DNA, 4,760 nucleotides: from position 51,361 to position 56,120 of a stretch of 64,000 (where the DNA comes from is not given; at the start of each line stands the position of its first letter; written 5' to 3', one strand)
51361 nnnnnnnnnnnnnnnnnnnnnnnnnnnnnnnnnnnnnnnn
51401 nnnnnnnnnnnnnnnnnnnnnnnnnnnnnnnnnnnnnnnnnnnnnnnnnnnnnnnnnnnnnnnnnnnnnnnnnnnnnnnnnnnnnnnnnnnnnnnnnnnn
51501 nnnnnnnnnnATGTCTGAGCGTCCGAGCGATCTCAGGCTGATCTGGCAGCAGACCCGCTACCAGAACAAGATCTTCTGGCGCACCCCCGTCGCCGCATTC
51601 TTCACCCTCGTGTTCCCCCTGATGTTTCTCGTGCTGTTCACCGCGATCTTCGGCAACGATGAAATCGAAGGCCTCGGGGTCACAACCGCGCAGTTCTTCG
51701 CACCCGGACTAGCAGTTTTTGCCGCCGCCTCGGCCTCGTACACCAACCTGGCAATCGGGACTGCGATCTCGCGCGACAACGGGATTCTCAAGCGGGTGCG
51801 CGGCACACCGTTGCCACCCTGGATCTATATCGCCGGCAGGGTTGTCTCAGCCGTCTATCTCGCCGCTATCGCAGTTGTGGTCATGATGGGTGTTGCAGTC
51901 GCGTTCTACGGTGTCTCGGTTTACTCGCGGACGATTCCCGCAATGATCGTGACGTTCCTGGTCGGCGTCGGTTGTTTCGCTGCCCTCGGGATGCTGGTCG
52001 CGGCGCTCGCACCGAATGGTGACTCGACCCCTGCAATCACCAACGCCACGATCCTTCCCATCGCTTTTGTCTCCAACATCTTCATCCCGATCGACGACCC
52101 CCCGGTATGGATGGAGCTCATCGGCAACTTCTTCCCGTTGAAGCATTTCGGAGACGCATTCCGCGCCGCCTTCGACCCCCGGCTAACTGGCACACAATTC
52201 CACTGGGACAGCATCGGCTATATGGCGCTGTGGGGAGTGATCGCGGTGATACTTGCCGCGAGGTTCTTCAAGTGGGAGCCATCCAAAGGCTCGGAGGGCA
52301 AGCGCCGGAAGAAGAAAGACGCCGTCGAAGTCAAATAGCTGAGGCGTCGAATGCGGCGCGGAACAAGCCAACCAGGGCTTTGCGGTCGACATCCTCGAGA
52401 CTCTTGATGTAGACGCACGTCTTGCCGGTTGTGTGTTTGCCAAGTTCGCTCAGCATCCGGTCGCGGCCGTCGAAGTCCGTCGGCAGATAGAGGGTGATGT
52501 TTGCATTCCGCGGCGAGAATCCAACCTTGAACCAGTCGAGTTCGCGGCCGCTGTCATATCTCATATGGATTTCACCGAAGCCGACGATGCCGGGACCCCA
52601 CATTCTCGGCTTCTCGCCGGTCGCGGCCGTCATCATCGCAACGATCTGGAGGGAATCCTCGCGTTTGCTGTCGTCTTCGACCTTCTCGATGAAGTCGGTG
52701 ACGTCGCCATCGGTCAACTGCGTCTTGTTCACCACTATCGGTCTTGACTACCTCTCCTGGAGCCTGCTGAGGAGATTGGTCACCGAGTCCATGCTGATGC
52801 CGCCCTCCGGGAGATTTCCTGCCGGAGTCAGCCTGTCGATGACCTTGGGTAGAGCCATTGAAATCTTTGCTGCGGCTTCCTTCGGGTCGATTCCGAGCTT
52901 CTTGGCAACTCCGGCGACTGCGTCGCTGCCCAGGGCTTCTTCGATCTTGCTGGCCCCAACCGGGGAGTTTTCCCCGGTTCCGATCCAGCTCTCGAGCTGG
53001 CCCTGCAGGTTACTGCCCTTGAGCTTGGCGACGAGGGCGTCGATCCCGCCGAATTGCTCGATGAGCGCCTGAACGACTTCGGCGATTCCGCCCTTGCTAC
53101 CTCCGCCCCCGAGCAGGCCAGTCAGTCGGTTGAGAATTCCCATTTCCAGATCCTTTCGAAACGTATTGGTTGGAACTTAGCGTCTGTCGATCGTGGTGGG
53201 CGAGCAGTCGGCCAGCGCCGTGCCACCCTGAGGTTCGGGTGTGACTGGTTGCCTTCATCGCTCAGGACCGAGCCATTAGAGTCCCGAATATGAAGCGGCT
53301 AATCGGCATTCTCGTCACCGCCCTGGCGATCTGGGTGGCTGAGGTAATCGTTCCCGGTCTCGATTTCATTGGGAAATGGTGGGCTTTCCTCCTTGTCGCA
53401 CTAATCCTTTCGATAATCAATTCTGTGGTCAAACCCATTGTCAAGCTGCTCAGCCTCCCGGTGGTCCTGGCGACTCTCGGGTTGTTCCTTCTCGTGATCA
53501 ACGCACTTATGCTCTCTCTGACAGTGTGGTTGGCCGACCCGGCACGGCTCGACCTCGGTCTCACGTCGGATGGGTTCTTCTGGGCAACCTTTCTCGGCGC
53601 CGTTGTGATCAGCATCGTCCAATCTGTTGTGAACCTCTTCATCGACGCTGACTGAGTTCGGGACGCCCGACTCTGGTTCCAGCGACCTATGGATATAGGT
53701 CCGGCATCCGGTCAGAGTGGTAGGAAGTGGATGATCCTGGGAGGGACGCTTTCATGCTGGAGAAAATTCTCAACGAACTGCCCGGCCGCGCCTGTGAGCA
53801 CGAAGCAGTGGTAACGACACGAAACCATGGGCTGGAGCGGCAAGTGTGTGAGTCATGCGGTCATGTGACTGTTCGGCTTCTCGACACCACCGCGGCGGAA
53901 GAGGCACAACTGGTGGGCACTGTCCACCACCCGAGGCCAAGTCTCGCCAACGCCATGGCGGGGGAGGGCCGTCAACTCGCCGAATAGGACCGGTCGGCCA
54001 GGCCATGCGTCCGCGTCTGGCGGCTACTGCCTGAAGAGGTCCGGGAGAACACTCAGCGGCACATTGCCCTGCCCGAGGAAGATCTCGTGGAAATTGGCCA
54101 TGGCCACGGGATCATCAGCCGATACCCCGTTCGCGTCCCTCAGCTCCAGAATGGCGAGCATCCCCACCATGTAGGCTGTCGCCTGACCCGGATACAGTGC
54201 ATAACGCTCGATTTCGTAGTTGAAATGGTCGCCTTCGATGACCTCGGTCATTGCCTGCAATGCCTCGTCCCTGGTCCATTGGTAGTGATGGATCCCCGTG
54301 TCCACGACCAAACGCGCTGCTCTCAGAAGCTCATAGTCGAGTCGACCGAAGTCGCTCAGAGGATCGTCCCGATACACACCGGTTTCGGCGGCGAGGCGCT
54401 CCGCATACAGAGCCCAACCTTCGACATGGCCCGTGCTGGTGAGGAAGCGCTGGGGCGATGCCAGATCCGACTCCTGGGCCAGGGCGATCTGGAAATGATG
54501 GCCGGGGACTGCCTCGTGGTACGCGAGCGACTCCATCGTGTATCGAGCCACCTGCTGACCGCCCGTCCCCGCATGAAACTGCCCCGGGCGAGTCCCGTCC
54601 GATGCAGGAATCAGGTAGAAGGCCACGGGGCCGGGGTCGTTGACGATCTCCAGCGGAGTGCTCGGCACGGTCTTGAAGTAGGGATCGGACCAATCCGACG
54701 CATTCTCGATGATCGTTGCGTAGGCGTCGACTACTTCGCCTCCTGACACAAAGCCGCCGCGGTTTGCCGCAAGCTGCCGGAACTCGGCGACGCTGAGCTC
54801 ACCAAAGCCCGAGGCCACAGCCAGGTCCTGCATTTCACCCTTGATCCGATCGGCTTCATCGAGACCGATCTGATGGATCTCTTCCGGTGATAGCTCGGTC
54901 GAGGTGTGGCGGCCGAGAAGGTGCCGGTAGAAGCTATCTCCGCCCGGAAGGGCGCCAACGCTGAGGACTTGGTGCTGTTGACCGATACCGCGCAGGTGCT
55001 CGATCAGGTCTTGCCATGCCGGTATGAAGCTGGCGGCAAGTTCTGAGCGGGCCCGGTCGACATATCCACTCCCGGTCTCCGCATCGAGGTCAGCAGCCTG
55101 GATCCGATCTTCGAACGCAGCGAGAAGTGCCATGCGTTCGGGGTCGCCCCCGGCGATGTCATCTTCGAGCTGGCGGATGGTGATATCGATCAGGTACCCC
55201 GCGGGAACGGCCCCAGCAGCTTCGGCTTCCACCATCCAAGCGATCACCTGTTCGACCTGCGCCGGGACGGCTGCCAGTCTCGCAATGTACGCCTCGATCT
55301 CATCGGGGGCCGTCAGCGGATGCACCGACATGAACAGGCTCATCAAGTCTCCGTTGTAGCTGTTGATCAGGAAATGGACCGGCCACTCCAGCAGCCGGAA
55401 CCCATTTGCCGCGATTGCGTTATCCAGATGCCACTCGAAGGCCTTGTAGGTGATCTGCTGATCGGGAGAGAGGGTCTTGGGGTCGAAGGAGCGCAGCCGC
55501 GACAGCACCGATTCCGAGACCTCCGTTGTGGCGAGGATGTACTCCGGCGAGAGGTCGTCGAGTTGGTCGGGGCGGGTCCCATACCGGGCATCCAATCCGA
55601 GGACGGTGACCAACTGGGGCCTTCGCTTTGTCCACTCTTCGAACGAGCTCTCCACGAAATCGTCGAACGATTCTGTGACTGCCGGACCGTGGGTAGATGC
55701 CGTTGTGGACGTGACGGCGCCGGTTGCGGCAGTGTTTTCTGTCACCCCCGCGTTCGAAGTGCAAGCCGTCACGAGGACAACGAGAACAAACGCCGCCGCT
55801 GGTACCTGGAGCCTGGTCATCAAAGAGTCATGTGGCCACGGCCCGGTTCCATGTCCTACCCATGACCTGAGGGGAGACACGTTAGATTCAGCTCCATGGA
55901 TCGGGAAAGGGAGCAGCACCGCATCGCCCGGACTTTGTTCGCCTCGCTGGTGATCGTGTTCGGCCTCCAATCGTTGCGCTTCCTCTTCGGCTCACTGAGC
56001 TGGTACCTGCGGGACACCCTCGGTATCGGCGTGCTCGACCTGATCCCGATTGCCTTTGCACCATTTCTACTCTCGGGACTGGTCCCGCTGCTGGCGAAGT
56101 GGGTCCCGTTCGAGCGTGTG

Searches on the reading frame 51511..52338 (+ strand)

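Call 60: search_protein_families(library=pfam, max_evalue=0.00001, proteins=[window:51511-52338:+])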
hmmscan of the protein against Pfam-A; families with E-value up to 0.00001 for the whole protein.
window:51511-52338:+ (275 aa): 2 families
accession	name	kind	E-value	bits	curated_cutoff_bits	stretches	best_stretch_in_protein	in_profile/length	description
PF01061.29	ABC2_membrane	-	4.8e-26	92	26.9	1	11-220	3-209/211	ABC-2 type transporter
PF12698.13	ABC2_membrane_3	-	2.4e-19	70.1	31.6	1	59-250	160-346/347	ABC-2 family transporter protein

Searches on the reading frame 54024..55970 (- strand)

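Call 60: search_protein_families(library=pfam, max_evalue=0.00001, proteins=[window:54024-55970:-])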
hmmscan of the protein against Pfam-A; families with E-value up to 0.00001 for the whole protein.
window:54024-55970:- (648 aa): 1 family
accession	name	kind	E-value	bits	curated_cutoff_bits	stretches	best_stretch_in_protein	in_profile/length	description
PF05960.17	DUF885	-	1.6e-119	401.4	32.4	1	118-644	1-530/532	Bacterial protein of unknown function (DUF885)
